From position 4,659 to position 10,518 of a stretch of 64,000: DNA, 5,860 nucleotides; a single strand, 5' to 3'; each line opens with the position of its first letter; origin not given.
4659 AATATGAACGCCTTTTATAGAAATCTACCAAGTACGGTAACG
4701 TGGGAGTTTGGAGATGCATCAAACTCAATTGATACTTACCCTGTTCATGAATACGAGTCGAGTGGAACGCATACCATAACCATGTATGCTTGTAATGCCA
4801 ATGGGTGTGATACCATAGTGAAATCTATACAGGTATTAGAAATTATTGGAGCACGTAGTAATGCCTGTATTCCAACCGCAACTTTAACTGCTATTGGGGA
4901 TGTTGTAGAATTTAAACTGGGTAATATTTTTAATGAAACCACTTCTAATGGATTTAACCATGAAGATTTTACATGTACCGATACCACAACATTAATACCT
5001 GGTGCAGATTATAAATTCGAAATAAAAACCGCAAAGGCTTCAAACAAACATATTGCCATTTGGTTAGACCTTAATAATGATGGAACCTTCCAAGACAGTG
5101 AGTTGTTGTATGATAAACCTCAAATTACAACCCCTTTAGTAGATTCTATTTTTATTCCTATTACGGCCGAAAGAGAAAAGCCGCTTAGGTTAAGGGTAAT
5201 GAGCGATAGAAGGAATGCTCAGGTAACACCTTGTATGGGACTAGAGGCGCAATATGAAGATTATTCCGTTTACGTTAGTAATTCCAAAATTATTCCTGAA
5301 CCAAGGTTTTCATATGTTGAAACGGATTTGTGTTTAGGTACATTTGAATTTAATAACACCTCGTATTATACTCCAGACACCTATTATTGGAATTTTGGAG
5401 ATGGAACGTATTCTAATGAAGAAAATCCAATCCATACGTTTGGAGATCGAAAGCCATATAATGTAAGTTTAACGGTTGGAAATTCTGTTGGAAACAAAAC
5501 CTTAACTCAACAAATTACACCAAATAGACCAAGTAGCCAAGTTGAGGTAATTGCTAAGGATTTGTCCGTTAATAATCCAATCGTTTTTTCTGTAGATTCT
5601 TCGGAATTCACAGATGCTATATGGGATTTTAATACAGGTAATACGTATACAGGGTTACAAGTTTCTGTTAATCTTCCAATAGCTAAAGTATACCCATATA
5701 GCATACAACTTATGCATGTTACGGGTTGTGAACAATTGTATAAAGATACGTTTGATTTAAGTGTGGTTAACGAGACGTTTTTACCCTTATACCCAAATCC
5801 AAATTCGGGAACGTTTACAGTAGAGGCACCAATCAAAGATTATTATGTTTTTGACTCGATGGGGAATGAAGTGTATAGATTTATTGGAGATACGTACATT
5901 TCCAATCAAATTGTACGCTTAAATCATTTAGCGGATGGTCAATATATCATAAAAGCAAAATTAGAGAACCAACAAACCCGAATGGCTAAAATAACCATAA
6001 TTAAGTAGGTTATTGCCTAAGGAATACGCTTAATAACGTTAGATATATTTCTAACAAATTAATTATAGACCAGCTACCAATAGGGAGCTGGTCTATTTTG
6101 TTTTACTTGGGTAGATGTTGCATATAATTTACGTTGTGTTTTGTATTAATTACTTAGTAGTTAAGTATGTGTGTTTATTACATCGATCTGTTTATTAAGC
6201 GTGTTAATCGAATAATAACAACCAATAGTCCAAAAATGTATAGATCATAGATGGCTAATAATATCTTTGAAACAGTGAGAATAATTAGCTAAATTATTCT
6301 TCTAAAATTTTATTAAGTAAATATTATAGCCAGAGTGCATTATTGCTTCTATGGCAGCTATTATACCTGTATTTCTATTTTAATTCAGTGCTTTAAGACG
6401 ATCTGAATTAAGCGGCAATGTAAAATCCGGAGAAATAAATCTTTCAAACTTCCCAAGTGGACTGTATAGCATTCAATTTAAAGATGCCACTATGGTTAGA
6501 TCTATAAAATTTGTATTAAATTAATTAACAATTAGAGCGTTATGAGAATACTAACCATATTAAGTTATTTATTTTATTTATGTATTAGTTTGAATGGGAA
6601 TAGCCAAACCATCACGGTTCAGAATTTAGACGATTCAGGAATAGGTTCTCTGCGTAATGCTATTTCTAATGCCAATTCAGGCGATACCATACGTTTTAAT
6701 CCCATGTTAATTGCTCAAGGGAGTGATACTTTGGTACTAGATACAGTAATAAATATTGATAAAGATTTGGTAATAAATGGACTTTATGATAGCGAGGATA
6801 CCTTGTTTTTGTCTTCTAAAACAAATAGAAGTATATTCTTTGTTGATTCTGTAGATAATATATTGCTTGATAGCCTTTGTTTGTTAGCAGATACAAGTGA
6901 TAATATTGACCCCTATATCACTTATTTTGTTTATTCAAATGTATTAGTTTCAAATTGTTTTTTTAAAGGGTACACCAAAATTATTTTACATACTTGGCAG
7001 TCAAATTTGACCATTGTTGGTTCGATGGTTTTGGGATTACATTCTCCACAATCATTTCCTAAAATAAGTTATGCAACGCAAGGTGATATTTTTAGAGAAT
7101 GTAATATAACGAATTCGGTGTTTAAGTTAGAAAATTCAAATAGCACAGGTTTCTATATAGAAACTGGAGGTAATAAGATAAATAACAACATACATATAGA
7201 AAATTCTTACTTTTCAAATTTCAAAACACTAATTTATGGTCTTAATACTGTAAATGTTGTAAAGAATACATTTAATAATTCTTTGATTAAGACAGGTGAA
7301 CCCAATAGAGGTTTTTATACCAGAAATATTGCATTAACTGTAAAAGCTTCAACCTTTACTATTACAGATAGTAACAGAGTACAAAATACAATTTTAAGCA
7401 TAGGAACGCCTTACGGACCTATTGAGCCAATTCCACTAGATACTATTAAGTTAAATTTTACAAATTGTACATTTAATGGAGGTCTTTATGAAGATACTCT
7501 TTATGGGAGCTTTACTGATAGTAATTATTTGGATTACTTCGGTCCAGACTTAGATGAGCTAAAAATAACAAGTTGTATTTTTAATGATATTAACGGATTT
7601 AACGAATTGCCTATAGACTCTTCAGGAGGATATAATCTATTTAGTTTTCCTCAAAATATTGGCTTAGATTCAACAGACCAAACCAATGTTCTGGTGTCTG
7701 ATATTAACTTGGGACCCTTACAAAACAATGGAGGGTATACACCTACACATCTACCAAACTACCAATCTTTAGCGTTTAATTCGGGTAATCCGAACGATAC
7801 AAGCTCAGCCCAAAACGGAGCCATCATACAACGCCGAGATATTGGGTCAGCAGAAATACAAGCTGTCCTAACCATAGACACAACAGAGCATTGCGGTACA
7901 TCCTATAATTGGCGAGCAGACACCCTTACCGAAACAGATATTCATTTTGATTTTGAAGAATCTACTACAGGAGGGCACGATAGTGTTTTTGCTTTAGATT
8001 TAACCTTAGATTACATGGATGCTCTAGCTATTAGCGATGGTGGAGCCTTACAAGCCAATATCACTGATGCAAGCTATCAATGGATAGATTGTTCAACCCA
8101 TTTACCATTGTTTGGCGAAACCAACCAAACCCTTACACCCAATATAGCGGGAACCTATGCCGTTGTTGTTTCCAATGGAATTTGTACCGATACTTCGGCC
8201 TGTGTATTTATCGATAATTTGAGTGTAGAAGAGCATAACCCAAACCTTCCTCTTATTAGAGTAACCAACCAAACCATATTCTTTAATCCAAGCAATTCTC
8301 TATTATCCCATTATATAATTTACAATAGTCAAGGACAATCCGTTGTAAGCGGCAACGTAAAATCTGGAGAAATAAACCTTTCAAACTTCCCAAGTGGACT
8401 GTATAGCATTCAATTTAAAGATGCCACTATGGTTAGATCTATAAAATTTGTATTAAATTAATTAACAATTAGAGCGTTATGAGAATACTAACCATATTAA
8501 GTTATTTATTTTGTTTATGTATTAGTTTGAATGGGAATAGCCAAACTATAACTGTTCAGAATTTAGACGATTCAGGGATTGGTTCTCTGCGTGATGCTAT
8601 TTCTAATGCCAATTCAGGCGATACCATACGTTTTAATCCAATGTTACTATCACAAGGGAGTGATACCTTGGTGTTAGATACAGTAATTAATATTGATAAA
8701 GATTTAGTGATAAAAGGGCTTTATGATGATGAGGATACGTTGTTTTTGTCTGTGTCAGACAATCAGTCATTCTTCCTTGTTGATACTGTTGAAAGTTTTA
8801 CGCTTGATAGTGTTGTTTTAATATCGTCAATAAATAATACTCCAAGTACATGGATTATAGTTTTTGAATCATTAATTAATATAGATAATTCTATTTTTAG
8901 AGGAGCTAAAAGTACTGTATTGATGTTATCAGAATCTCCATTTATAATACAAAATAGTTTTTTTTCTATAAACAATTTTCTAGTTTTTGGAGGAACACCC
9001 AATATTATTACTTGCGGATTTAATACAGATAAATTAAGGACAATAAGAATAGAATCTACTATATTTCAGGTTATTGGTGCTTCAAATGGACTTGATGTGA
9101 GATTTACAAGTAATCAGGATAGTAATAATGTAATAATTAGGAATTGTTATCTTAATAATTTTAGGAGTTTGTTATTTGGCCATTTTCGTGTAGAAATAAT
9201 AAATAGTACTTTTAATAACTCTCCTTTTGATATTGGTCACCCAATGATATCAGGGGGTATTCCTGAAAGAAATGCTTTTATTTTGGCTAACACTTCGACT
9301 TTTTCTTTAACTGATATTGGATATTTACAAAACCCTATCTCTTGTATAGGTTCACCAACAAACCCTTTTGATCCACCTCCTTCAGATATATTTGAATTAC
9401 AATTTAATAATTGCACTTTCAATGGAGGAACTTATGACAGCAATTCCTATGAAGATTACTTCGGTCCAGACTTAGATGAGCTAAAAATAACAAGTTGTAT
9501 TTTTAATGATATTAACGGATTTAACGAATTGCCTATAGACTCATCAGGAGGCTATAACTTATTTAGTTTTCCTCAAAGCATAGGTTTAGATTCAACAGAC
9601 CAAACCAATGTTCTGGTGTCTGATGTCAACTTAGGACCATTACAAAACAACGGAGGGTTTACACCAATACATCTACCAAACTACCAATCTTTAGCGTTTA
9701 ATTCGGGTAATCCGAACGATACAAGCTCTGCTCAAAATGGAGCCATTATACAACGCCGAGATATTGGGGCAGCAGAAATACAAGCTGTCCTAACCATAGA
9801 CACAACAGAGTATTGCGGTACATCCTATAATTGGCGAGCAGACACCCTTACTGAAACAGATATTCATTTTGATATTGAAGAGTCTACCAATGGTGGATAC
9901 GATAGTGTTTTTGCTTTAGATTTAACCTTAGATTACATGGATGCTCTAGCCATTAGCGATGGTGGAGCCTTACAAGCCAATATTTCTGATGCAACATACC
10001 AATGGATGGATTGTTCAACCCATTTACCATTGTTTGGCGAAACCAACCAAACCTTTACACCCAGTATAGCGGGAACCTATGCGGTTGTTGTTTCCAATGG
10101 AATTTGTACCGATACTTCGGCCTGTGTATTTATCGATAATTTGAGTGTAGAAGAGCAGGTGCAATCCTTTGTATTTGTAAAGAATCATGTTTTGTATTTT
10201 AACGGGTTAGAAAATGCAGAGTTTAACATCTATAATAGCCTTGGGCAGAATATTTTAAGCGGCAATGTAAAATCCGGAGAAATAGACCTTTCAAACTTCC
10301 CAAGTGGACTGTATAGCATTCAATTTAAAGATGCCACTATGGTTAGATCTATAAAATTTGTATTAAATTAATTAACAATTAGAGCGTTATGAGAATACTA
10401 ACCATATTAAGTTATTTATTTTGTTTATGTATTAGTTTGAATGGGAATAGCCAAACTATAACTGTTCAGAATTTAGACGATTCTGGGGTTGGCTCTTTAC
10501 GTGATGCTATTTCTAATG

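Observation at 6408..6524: Orphan CTD fragment marks the left boundary and the phase of the duplication unit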

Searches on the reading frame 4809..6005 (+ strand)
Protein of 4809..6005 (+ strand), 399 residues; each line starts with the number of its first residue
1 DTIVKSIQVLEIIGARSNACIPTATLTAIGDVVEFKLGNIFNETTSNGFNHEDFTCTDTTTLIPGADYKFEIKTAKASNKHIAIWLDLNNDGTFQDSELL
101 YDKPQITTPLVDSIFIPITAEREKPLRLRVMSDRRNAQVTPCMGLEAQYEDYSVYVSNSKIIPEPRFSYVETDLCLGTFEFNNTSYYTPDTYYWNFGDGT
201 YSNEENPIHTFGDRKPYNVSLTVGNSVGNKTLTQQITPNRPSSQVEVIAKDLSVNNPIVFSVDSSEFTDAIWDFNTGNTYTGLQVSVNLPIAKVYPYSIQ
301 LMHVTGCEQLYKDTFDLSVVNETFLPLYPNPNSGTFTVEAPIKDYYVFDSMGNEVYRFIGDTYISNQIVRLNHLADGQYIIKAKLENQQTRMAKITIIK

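Call 11: find_related_loci(query=window:4809-6005:+, collection=genome_contigs, flank=10000)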
Query window:4809-6005:+ (399 aa) in genome_contigs; peptide patterns used: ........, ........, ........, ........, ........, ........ (x = any residue, [..] = any of these).
53 stretches matched a pattern; 24 encode a relative of the query (tblastn E <= 1e-3); 24 distinct loci.
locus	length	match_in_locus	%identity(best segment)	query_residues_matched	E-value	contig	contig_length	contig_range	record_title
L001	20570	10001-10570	40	190-277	9e-12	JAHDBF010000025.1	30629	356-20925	MAG: Saprospiraceae bacterium isolate MAG-104 RZ_4138, whole genome shotgun sequence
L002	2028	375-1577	48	164-289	2e-10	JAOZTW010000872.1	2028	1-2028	MAG: Bacteroidales bacterium isolate GMC8.concoct.158 GMC8_121184_length_2028_cov_11.427268, whole genome shotgun sequen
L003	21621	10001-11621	26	17-322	6e-10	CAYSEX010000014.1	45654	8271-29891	MAG TPA_asm: uncultured Chryseobacterium sp. isolate SRP278252_co3_251 genome assembly, contig: NODE_1032_length_45654_c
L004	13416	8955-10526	39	145-278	6e-10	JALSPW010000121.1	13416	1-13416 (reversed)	MAG: Saprospiraceae bacterium isolate 356-284_metabat2_scaf2bin.098 356-284_scaffold_2392_c1, whole genome shotgun seque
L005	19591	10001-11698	30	116-387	2e-9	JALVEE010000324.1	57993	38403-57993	MAG: Saprospiraceae bacterium isolate 134-614_metabat2_scaf2bin.090 134-614_scaffold_77_c1, whole genome shotgun sequenc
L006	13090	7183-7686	38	178-281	4e-9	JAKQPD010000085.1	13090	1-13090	MAG: Bacteroidota bacterium isolate USMO_maxbin.066 k141_554937, whole genome shotgun sequence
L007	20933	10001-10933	35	150-225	6e-9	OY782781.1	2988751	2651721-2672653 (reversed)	MAG: Candidatus Cloacimonadales bacterium isolate 82b97167-d881-4ab9-9f9b-965df633737c genome assembly, chromosome: 1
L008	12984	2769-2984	42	163-234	8e-9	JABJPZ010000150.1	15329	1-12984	MAG: Crocinitomicaceae bacterium isolate SI075_bin79 k141_1438945, whole genome shotgun sequence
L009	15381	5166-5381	42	163-234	1e-8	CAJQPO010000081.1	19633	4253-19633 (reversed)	MAG: uncultured Flavobacteriales bacterium isolate 3_20180319_Bin_METABAT_290_1_1 genome assembly, contig: c_00001474516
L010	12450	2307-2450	52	176-223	2e-8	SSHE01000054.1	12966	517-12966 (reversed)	MAG: Acinetobacter sp. isolate Bin_8_1 c_000000134737, whole genome shotgun sequence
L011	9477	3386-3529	52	176-223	2e-8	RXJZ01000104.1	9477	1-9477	MAG: Flavobacteriaceae bacterium isolate AWTP1-28 sample_1_scaffold_1699, whole genome shotgun sequence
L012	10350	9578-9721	52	176-223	3e-8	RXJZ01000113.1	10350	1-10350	MAG: Flavobacteriaceae bacterium isolate AWTP1-28 sample_1_scaffold_1232, whole genome shotgun sequence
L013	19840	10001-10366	30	192-285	4e-8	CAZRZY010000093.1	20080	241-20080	MAG TPA_asm: uncultured Bacteroides sp. isolate SRP141376_co3_418 genome assembly, contig: NODE_7272_length_20080_cov_4.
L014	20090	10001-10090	70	194-223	5e-8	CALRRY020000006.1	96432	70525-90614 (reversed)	MAG: Variovorax paradoxus isolate JJ-DHS13-24-1-m1-bin227 genome assembly, contig: JJ-OR11-01-C79, whole genome shotgun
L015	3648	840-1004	47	190-240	9e-8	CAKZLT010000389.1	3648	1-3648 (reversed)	MAG TPA_asm: uncultured Saprospiraceae bacterium isolate ERR2094174_bin.90_CONCOCT_v1.1_MAG genome assembly, contig: ERZ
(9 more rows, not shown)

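Call 35: find_related_loci(query=window:4809-6005:+, collection=metagenome_contigs, flank=10000)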
Query window:4809-6005:+ (399 aa) in metagenome_contigs; peptide patterns used: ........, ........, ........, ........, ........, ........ (x = any residue, [..] = any of these).
79 stretches matched a pattern; 38 encode a relative of the query (tblastn E <= 1e-3); 38 distinct loci.
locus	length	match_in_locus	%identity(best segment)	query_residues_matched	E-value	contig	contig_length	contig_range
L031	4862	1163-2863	32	116-257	6e-12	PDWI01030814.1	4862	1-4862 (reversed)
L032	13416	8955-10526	39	145-278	6e-10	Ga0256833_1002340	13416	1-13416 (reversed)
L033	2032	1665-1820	46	175-225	6e-10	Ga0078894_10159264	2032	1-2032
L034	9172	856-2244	33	157-334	1e-9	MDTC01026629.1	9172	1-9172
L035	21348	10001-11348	72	192-279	9e-10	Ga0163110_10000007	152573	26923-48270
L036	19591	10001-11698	30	116-387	2e-9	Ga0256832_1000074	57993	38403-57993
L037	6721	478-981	38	178-281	4e-9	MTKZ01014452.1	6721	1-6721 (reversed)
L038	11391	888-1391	38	178-281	4e-9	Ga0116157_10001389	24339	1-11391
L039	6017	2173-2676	38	178-281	4e-9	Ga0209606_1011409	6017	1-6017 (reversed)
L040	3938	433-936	38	178-281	4e-9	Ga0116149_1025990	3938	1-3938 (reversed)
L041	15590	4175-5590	33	19-234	6e-26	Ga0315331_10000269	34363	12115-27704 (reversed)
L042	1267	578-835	41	155-223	4e-9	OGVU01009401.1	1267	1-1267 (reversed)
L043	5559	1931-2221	38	163-258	7e-9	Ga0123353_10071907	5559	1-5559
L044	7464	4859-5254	38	143-281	1e-8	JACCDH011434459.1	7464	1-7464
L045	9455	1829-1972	52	176-223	2e-8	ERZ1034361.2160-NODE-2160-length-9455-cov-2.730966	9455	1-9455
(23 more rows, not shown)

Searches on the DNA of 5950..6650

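Call 43: search_rna_families(source=window, start=5950, end=6650, threshold=evalue, max_evalue=1)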
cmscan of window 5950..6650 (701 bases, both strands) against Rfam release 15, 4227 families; matches with E-value up to 1: 2.
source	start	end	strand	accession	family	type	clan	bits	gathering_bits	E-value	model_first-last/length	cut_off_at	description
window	5968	6104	-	RF01808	MicX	Gene; sRNA;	-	17.2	75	0.28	1-194/194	no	MicX Vibrio cholerae sRNA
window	6062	6133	-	RF02377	SurA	Gene; sRNA;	-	13.2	100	0.47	1-279/279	no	SurA sRNA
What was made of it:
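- Tried and rejected: Rfam gave no credible match (call 43).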

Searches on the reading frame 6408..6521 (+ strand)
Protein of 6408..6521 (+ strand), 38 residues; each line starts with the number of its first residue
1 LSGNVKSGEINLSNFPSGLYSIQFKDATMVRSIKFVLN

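Call 58: search_protein_families(library=ncbifam, proteins=[window:6408-6521:+], max_evalue=10)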
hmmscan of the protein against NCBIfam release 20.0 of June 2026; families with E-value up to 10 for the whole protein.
seq(38 aa): 1 family
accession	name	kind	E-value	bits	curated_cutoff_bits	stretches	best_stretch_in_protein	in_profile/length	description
TIGR04183.1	Por_Secre_tail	domain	0.0015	18.5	23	1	5-37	39-71/72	T9SS type A sorting domain-containing protein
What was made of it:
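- Checked: The peptide matches positions 39-71 of the 72-position TIGR04183 model, so it is the second half of the sorting domain (call 58).
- The hybrid CTD is a valid TIGR04183 match (call 58).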

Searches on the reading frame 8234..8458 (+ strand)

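Call 58: search_protein_families(library=ncbifam, proteins=[window:8234-8458:+], max_evalue=10)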
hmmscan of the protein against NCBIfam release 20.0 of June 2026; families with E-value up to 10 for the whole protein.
seq(75 aa): 2 families
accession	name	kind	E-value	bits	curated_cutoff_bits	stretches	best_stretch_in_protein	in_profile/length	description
TIGR04183.1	Por_Secre_tail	domain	7.3e-09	35.5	23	1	3-74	3-71/72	T9SS type A sorting domain-containing protein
NF052644.1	T9SS_DNase_Rie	equivalog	0.024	14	260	1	11-60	190-236/251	T9SS-dependent surface endonuclease, AS87_RS02955 family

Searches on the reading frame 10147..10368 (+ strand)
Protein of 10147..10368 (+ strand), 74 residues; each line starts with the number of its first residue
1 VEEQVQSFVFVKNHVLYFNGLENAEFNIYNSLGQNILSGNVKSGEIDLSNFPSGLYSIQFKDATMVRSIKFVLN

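Call 51: find_homologous_proteins(query=window:10147-10368:+, max_evalue=0.001)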
Query seq(74 aa): no candidate shares three 5-residue words with the query. No homologue found.
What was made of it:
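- Tried and rejected: A word-indexed search with the 74-aa alpha CTD failed for technical reasons (call 51).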

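Call 56: search_protein_representatives(protein=window:10156-10368:+)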
Query: 71 residues. Proteins with E-value up to 0.001 (for the whole library): 72; up to 1e-10: 5; up to 1e-30: 1. The best 72 are listed.
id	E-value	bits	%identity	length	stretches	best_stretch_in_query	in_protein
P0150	2.4e-33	128.3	35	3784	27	18-54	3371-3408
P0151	1.2e-30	119.8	43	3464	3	36-64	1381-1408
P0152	7.0e-19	82.7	34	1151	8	18-55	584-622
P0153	6.9e-15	70.1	33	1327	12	19-59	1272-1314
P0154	1.4e-11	59.7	35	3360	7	27-63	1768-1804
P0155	3.6e-09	52.1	35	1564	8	17-54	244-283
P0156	1.4e-08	50.3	38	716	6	39-58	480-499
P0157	1.6e-08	50.0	32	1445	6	16-64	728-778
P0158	1.6e-08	50.0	39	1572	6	16-56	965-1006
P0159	7.5e-08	48.0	40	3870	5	39-63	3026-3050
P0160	3.3e-07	45.9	41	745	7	39-61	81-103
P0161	4.5e-07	45.5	37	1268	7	39-60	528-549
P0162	1.1e-06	44.3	42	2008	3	43-65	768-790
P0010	2.9e-06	43.0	39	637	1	3-70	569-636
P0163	3.1e-06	42.9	52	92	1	18-69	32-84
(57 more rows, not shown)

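Call 58: search_protein_families(library=ncbifam, proteins=[window:10156-10368:+], max_evalue=10)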
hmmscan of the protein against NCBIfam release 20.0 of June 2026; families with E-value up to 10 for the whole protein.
seq(71 aa): 2 families
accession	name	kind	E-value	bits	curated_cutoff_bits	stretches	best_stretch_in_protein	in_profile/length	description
TIGR04183.1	Por_Secre_tail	domain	7.4e-08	32.3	23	1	12-70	12-71/72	T9SS type A sorting domain-containing protein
NF052644.1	T9SS_DNase_Rie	equivalog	0.027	13.8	260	1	10-56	191-236/251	T9SS-dependent surface endonuclease, AS87_RS02955 family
